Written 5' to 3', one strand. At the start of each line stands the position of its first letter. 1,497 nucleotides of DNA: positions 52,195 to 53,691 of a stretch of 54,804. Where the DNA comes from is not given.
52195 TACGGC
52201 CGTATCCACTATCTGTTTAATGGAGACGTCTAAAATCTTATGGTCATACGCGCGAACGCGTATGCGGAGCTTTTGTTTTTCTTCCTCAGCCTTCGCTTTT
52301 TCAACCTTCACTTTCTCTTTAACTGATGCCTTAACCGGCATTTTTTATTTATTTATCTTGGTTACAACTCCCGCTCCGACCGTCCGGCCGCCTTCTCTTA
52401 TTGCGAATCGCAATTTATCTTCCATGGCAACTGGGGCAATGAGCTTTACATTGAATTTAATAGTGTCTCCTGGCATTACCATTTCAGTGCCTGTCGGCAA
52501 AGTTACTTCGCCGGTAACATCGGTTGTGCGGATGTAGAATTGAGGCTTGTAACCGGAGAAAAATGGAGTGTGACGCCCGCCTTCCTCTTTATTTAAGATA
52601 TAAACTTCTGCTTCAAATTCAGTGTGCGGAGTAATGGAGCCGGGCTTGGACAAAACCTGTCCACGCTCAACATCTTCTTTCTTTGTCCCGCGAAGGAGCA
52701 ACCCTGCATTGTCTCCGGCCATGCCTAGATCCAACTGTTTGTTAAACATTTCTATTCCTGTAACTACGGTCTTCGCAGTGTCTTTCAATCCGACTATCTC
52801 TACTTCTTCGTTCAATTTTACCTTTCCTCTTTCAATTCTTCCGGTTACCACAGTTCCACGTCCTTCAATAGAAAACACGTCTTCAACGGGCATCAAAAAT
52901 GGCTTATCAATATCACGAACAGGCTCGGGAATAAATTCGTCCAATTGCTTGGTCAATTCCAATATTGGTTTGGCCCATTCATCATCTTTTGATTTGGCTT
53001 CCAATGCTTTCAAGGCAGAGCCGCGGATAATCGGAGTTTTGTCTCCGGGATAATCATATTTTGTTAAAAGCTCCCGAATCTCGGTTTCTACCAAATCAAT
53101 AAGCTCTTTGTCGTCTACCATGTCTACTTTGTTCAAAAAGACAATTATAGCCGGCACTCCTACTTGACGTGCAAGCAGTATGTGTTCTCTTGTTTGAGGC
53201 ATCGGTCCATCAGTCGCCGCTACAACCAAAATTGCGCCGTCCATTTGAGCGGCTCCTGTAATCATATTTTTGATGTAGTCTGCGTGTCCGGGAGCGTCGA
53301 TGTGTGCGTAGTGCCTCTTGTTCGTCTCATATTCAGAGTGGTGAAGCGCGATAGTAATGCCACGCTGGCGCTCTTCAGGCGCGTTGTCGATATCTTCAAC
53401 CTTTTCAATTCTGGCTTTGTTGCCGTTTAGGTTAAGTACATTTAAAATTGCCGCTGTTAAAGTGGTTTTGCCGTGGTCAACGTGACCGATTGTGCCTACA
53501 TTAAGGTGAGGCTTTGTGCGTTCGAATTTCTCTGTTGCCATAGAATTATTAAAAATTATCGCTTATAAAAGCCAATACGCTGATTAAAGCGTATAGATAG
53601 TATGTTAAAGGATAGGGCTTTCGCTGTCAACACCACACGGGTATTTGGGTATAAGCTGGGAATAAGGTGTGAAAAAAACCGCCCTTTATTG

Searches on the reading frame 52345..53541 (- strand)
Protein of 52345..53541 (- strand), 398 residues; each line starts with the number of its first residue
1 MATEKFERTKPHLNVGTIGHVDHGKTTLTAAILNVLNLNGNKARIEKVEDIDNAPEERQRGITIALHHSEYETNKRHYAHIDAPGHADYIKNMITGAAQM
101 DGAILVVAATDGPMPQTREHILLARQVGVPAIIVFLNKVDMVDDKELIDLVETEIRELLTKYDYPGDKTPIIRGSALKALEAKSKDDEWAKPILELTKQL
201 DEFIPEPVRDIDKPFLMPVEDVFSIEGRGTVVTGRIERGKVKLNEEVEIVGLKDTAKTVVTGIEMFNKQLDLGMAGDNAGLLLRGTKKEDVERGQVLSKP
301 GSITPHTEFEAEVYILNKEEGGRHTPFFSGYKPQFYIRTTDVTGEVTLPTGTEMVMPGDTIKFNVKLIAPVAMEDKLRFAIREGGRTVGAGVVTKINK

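Call 58: search_protein_families(library=pfam, proteins=[window:52345-53541:-], max_evalue=0.00001)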
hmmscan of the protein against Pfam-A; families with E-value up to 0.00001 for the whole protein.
window:52345-53541:- (398 aa): 3 families
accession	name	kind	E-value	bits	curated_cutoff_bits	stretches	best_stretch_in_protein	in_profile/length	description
PF00009.33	GTP_EFTU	-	1.6e-63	214.2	26.5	1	10-205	1-187/188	Elongation factor Tu GTP binding domain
PF03143.23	GTP_EFTU_D3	-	2.1e-39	134.5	27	1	302-396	1-105/106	Elongation factor Tu C-terminal domain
PF03144.31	GTP_EFTU_D2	-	3.5e-19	69.5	30.3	1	229-297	1-72/73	Elongation factor Tu domain 2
